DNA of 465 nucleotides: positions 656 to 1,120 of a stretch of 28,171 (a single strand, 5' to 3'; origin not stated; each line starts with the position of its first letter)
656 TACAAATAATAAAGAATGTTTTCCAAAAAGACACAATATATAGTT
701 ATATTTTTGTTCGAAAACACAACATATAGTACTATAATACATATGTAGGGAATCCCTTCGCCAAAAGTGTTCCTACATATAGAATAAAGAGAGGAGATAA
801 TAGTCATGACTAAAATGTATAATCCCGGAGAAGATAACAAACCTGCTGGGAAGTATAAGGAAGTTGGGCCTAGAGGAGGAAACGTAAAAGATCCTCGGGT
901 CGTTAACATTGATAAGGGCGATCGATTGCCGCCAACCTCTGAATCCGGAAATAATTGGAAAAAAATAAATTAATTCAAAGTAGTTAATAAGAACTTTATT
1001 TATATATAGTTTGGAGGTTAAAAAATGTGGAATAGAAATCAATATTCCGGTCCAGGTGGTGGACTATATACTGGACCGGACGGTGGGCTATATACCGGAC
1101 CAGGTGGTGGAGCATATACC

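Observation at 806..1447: Unannotated two-gene operon: YjzC-like protein plus a 117-aa protein made of nine GPGGG(L/A)YT octapeptides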

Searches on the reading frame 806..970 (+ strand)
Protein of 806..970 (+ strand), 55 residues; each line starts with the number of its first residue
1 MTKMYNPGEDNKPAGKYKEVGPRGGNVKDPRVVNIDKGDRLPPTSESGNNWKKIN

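Call 3: search_protein_families(library=pfam, proteins=[window:806-970:+], max_evalue=1)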
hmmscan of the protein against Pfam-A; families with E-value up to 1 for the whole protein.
window:806-970:+ (55 aa): 1 family
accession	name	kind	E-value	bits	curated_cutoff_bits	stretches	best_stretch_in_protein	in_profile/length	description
PF14168.11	YjzC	-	1.1e-14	55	25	1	4-53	6-55/55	YjzC-like protein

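Call 4: search_protein_families(library=ncbifam, proteins=[window:806-970:+], max_evalue=1)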
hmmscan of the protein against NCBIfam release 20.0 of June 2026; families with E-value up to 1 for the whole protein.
window:806-970:+ (55 aa): 0 families

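Call 20: search_protein_families(library=padloc, proteins=[window:806-970:+], max_evalue=1)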
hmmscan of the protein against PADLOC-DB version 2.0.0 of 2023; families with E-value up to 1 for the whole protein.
window:806-970:+ (55 aa): 0 families

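Call 21: search_protein_families(library=phrogs, proteins=[window:806-970:+], max_evalue=1)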
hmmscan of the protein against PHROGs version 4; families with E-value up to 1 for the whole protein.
window:806-970:+ (55 aa): 1 family
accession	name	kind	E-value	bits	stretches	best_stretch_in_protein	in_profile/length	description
phrog_3202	-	unknown function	1.4e-23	83.8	1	1-54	1-54/61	-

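Call 49: find_homologous_proteins(query=window:806-970:+, max_evalue=0.001)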
Query window:806-970:+ (55 aa): 95 proteins with E <= 0.001 among 95 candidates.
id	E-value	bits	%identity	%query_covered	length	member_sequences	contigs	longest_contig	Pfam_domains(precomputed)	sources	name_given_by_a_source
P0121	2.2e-27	111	94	98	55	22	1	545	PF14168.12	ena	-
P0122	3.2e-27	111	91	100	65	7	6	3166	PF14168.12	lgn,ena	-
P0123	3.3e-27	111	93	100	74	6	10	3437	PF14168.12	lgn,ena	-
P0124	1.8e-26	109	91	100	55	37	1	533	PF14168.12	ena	-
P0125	1.6e-23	99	91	100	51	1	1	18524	PF14168.12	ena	-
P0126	6.6e-23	97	94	85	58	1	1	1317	PF14168.12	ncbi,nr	ncbi:YjzC family protein [Enterococcus faecium]|nr:YjzC family protein [Enterococcus faecium]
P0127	2.1e-20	89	75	96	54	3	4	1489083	PF14168.12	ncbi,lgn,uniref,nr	ncbi:YjzC family protein [Listeria monocytogenes]|uniref:YjzC family protein n=1 Tax=Listeria monocy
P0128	6.4e-20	88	77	96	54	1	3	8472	PF14168.12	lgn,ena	-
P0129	8.0e-20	88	75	96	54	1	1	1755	PF14168.12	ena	-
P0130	1.1e-19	87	72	98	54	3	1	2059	PF14168.12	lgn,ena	-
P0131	1.2e-19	87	75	96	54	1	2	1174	PF14168.12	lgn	-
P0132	2.3e-19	86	75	98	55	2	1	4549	PF14168.12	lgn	-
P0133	3.6e-19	86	72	98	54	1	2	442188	PF14168.12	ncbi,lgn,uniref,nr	ncbi:YjzC-like protein [Desulfonispora thiosulfatigenes DSM 11270]|uniref:YjzC-like protein n=1 Tax=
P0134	8.2e-19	85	72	98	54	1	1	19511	PF14168.12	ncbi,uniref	ncbi:YjzC family protein [Gudongella sp. DL1XJH-153]|uniref:YjzC family protein n=1 Tax=Gudongella s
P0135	1.2e-18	84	73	93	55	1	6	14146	PF14168.12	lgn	-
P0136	1.4e-18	84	74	96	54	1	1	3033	PF14168.12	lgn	-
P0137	1.7e-18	84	72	98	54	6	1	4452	PF14168.12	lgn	-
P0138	2.3e-18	83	70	96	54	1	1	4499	PF14168.12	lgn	-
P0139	2.9e-18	83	72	98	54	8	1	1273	PF14168.12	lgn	-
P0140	3.3e-18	83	75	96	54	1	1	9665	PF14168.12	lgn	-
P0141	3.8e-18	82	74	96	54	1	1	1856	PF14168.12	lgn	-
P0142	4.9e-18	82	73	95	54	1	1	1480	PF14168.12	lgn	-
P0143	5.0e-18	82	74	98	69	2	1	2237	PF14168.12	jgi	jgi:hypothetical protein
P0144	7.1e-18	82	72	96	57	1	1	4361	PF14168.12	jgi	jgi:hypothetical protein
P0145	8.3e-18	81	68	96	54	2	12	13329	PF14168.12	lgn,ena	-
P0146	8.3e-18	81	75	95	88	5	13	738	PF14168.12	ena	-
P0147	9.9e-18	81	69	98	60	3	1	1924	PF14168.12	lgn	-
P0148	1.1e-17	81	73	93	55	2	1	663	PF14168.12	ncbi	-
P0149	1.4e-17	81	74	91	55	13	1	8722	PF14168.12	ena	-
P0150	1.7e-17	80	70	96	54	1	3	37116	PF14168.12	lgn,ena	-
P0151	1.7e-17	80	74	96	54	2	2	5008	PF14168.12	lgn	-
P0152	1.9e-17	80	73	95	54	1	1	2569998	PF14168.12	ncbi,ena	-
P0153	2.1e-17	80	70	96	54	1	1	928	PF14168.12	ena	-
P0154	3.6e-17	79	70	91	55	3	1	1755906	PF14168.12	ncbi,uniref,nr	ncbi:YjzC family protein [Olegusella massiliensis]|uniref:YjzC family protein n=1 Tax=Olegusella mas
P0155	6.7e-17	78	70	96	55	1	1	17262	PF14168.12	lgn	-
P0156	6.8e-17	78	72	96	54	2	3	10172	PF14168.12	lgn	-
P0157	8.2e-17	78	70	96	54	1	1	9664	PF14168.12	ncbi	ncbi:MAG: YjzC family protein [Anaerovoracaceae bacterium]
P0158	1.1e-16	78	68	96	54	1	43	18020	PF14168.12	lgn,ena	-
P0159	1.3e-16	78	72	96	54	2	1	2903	PF14168.12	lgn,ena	-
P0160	1.3e-16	78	68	96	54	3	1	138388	PF14168.12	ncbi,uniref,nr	ncbi:YjzC family protein [Bacillus sp. FJAT-27445]|uniref:YjzC family protein n=1 Tax=Bacillus sp. F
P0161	1.4e-16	77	68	96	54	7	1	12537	PF14168.12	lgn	-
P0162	1.6e-16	77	70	96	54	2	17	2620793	PF14168.12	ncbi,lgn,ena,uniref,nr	ncbi:YjzC family protein [Tetragenococcus halophilus]|uniref:YjzC family protein n=1 Tax=Tetragenoco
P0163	1.8e-16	77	71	93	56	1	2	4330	PF14168.12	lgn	-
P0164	2.3e-16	77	72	96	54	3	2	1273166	PF14168.12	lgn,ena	-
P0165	2.4e-16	77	67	93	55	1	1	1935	PF14168.12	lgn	-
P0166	2.5e-16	77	70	91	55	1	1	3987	PF14168.12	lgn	-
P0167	2.6e-16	77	70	96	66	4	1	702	PF14168.12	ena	-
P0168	2.7e-16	77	68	96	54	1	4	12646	PF14168.12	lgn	-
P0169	3.0e-16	76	68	96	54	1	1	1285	PF14168.12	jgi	jgi:hypothetical protein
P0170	3.2e-16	76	72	91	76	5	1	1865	PF14168.12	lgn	-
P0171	3.4e-16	76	70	96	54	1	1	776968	PF14168.12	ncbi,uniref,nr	ncbi:YjzC family protein [Marinilactibacillus sp. XAAS-LB27]|uniref:YjzC family protein n=1 Tax=Mari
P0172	3.4e-16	76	72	96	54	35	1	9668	PF14168.12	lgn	-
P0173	3.7e-16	76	70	91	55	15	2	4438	PF14168.12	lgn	-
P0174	3.7e-16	76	73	87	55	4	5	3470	PF14168.12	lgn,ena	-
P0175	3.8e-16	76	64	96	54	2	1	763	PF14168.12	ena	-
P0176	3.9e-16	76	72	96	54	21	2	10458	PF14168.12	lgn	-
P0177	4.1e-16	76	72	96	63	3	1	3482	PF14168.12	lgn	-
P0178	6.7e-16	75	68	96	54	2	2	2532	PF14168.12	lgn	-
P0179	7.1e-16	75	70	96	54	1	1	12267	PF14168.12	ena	-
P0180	7.5e-16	75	64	96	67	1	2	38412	PF14168.12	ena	-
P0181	1.0e-15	75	68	96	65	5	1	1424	PF14168.12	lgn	-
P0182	1.1e-15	75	66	96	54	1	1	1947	PF14168.12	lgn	-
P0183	1.2e-15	75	64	96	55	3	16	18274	PF14168.12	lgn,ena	-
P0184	1.5e-15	74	68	96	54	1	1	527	PF14168.12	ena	-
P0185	1.8e-15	74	70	96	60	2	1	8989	PF14168.12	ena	-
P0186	2.5e-15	74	68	96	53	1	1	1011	PF14168.12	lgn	-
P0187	2.7e-15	73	64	96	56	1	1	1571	PF14168.12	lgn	-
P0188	3.0e-15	73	68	96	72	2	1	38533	PF14168.12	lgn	-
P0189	3.5e-15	73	68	96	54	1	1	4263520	PF14168.12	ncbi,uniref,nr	ncbi:YjzC family protein [Virgibacillus dokdonensis]|uniref:YjzC family protein n=1 Tax=Virgibacillu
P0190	3.7e-15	73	66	96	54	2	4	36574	PF14168.12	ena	-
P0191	3.8e-15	73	71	87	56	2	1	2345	PF14168.12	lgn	-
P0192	4.6e-15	73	66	96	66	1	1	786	PF14168.12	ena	-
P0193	6.3e-15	72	64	96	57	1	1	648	PF14168.12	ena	-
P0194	1.2e-14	71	66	96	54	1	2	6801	PF14168.12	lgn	-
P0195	1.3e-14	71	66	96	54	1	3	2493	PF14168.12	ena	-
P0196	1.4e-14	71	70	96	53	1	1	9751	PF14168.12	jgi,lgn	-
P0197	1.9e-14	71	74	85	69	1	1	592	PF14168.12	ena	-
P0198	1.9e-14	71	68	96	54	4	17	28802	PF14168.12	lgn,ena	-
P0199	3.1e-14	70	61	98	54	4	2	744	PF14168.12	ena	-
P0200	3.4e-14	70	64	96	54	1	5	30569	PF14168.12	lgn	-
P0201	3.5e-14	70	68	96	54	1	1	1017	PF14168.12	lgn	-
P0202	7.8e-14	69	72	85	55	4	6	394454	PF14168.12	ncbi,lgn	-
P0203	9.5e-14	69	64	91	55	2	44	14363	PF14168.12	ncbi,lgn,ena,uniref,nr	ncbi:YjzC family protein [Dubosiella newyorkensis]|uniref:YjzC family protein n=1 Tax=Dubosiella new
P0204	1.1e-13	68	68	96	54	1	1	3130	PF14168.12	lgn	-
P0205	1.2e-13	68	69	93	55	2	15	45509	PF14168.12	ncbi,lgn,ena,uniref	ncbi:YjzC family protein [Cetobacterium sp.]|uniref:YjzC family protein n=1 Tax=Cetobacterium sp. Ta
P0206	1.3e-12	65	56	95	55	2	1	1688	PF14168.12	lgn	-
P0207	1.9e-12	65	70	80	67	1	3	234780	PF14168.12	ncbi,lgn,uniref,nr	ncbi:hypothetical protein J6TS1_33720 [Siminovitchia terrae]|uniref:YjzC family protein n=1 Tax=Simi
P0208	4.7e-12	63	67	82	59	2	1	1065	PF14168.12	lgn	-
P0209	5.0e-12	63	60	96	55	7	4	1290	PF14168.12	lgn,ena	-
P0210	1.2e-11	62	60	96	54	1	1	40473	PF14168.12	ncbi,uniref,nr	ncbi:YjzC family protein [Lacticaseibacillus hulanensis]|uniref:YjzC family protein n=1 Tax=Lacticas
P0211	1.3e-11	62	60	91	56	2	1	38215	PF14168.12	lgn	-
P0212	3.2e-11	61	59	89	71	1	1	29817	PF14168.12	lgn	-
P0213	3.7e-10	57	91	58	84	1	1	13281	PF14168.12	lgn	-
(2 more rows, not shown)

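Call 52: find_encoding_contigs(protein=P0127, flank=3000, max_places=3)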
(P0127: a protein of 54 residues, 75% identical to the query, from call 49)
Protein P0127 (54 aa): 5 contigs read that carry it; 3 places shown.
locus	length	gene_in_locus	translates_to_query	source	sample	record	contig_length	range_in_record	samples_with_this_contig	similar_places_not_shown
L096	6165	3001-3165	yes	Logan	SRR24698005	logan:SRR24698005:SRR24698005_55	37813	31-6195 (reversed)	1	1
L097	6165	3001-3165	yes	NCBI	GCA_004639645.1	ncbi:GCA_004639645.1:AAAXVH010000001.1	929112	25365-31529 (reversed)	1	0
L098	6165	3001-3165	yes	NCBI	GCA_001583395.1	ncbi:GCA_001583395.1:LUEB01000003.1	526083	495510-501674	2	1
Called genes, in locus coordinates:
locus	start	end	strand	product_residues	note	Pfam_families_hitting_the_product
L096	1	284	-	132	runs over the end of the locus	-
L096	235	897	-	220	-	-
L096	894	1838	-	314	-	-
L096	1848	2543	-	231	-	-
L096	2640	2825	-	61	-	-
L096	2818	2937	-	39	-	-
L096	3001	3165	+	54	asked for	PF14168:YjzC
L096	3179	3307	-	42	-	-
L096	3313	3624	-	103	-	-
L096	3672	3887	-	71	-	-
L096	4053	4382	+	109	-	PF01381:HTH_3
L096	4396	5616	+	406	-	PF14657:Arm-DNA-bind_4, PF00589:Phage_integrase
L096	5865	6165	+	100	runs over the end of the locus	-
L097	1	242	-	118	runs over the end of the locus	-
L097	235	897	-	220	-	-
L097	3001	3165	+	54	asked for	PF14168:YjzC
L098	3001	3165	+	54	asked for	PF14168:YjzC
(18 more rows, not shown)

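Call 53: find_encoding_contigs(protein=P0162, flank=3000, max_places=4)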
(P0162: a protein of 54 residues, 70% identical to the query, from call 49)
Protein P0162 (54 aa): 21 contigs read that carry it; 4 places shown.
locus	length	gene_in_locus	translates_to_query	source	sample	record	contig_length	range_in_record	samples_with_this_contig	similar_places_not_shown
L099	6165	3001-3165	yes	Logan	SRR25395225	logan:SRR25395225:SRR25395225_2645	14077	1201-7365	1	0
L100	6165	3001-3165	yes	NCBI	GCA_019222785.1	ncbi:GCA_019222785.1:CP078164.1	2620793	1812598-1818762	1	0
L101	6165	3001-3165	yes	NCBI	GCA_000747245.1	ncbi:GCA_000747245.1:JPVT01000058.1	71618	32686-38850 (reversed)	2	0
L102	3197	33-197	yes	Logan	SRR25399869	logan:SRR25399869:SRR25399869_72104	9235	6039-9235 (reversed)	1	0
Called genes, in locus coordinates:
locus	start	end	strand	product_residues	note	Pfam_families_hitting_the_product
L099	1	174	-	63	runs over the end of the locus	-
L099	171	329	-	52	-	-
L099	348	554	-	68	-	-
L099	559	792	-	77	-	-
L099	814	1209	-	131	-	-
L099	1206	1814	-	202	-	PF07852:DUF1642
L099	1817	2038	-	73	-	-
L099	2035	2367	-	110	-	-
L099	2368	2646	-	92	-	-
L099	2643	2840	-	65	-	PF12844:HTH_19 (weak), PF01381:HTH_3, PF13443:HTH_26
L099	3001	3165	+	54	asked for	PF14168:YjzC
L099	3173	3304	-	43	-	-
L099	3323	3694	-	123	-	PF05866:RusA (weak)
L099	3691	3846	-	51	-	-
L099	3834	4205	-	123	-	-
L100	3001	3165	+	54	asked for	PF14168:YjzC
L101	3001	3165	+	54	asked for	PF14168:YjzC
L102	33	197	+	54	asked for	PF14168:YjzC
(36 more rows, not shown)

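Call 81: search_solved_structures(query=A3, max_evalue=1)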
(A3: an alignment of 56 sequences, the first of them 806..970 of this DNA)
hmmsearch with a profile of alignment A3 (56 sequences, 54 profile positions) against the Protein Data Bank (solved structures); distinct sequences matched with E-value up to 1: 0.

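Call 83: predict_structure(alignment_id=A3)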
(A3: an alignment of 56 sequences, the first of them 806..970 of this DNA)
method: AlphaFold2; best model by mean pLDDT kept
length: 55 residues; sequences in the alignment: 56
mean_pLDDT: 90.4   pTM: 0.68
mean pLDDT of the five models: 90.4, 89.3, 89.2, 89.2, 88.6
residues with pLDDT >= 90: 38; 70-90: 15; 50-70: 2; < 50: 0
segments of 3 or more residues with pLDDT < 50: none
pLDDT, mean of each block of 10 residues (from residue 1): 86 92 89 93 92 90
secondary structure, 60 per line:
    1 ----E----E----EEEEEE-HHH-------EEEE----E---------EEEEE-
elements in order: E15-20 E32-35 E50-54

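Call 86: fold_search(model_id=the predicted structure, library=pdb)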
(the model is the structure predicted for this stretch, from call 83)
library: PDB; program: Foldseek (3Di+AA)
matches with E <= 10: 89; with E <= 0.001: 0
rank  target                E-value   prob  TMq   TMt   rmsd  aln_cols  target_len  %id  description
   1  7ets_B                1.6e+00  0.06  0.26  0.09   9.4        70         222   14  Crystal structure of crp protein from Gardnerella Vaginalis (released 2022-04-27)
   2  1wgp_MODEL_1_A        1.7e+00  0.06  0.27  0.15  10.7        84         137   11  Solution structure of the cNMP-binding domain from Arabidopsis thaliana cyclic nucleotide-regulated ion channe (released 2004-11-28)
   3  5ykf_A                1.9e+00  0.01  0.12  0.05  14.3        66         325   15  Structure of pancreatic ATP-sensitive potassium channel bound with glibenclamide and ATPgammaS (3D class1 at 4.33A) (released 2018-04-18)
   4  5ev7                  2.0e+00  0.12  0.36  0.08   5.8        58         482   12  The crystal structure of a functionally unknown conserved protein mutant from Bacillus anthracis str. Ames (released 2015-12-09)
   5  3e6d_B                2.4e+00  0.04  0.27  0.11   9.5        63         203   13  Crystal Structure of CprK C200S (released 2008-09-30)
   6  3lag_A                2.5e+00  0.14  0.39  0.25   6.1        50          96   14  The crystal structure of a functionally unknown protein RPA4178 from Rhodopseudomonas palustris CGA009 (released 2010-01-19)
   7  1phs                  3.0e+00  0.01  0.12  0.05  11.8        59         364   17  THE THREE-DIMENSIONAL STRUCTURE OF THE SEED STORAGE PROTEIN PHASEOLIN AT 3 ANGSTROMS RESOLUTION (released 1990-10-15)
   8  6xwv_D                3.2e+00  0.08  0.36  0.19  10.2        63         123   10  Crystal structure of drosophila melanogaster CENP-C bound to CAL1 (released 2020-04-01)
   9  7nmn_A                3.2e+00  0.05  0.26  0.06  11.0        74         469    7  Rabbit HCN4 stabilised in amphipol A8-35 (released 2021-06-30)
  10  7y3e_A                3.2e+00  0.02  0.19  0.03  10.6        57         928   19  Cryo-EM structure of Arabidopsis thaliana SOS1 in an occluded state (released 2023-08-09)
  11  7khf_A                3.4e+00  0.04  0.29  0.05  11.5        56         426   12  CryoEM structure of LILRB1 D3D4 domain-inserted antibody MDB1 Fab in complex with Plasmodium RIFIN (PF3D7_1373400) V2  (released 2021-03-31)
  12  3wnl_A                3.4e+00  0.03  0.25  0.04  12.2        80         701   10  D308A mutant of Bacillus circulans T-3040 cycloisomaltooligosaccharide glucanotransferase complexed with isomaltohexao (released 2014-02-05)
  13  8cjz_h                3.8e+00  0.06  0.30  0.21  10.9        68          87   15  Carin1 bacteriophage mature capsid (released 2023-03-15)
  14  1zvf_A                3.8e+00  0.03  0.26  0.12   7.2        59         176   15  The crystal structure of 3-hydroxyanthranilate 3,4-dioxygenase from Saccharomyces cerevisiae (released 2006-06-02)
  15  4qd2_A                3.8e+00  0.01  0.14  0.07  10.8        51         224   12  Molecular basis for disruption of E-cadherin adhesion by botulinum neurotoxin A complex (released 2014-06-25)
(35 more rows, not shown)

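Call 117: find_encoding_contigs(protein=window:806-970:+, flank=6000, max_places=6)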
Protein window:806-970:+ (55 aa): 24 contigs read that carry it; 6 places shown.
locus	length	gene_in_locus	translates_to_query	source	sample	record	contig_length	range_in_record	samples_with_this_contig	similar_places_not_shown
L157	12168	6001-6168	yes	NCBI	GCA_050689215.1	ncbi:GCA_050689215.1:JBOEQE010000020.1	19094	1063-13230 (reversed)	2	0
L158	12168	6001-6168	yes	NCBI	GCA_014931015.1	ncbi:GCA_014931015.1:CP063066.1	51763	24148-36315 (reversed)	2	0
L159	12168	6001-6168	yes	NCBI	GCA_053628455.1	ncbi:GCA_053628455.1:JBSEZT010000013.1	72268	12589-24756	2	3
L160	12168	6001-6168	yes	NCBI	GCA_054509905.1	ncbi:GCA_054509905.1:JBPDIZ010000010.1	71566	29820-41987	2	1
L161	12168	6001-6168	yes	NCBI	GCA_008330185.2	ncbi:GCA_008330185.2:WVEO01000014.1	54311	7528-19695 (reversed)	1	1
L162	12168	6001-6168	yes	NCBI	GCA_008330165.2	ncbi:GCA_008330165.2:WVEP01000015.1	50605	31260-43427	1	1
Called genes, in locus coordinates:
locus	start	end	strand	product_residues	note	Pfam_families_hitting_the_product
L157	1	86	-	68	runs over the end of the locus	PF00403:HMA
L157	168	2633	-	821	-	PF00403:HMA, PF19803:DUF6286 (faint), PF00403:HMA, PF00122:E1-E2_ATPase, PF00702:Hydrolase, PF12710:HAD (weak), PF08282:Hydrolase_3 (weak)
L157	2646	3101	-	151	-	PF03965:Penicillinase_R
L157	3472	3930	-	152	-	PF03713:DUF305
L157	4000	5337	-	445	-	PF07563:DUF1541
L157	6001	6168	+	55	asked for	PF14168:YjzC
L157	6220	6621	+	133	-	-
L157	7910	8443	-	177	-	PF10502:Peptidase_S26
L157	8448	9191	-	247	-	PF20046:DUF6448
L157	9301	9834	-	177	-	PF02517:Rce1-like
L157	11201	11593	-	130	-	-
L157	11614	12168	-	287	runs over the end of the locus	-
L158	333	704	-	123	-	-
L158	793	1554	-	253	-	PF01073:3Beta_HSD (weak), PF01370:Epimerase, PF13460:NAD_binding_10 (weak), PF16363:GDP_Man_Dehyd (weak)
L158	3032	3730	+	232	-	PF00005:ABC_tran, PF13304:AAA_21 (faint)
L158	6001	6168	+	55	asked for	PF14168:YjzC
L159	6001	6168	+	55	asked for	PF14168:YjzC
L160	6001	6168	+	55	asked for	PF14168:YjzC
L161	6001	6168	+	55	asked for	PF14168:YjzC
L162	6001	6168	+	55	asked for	PF14168:YjzC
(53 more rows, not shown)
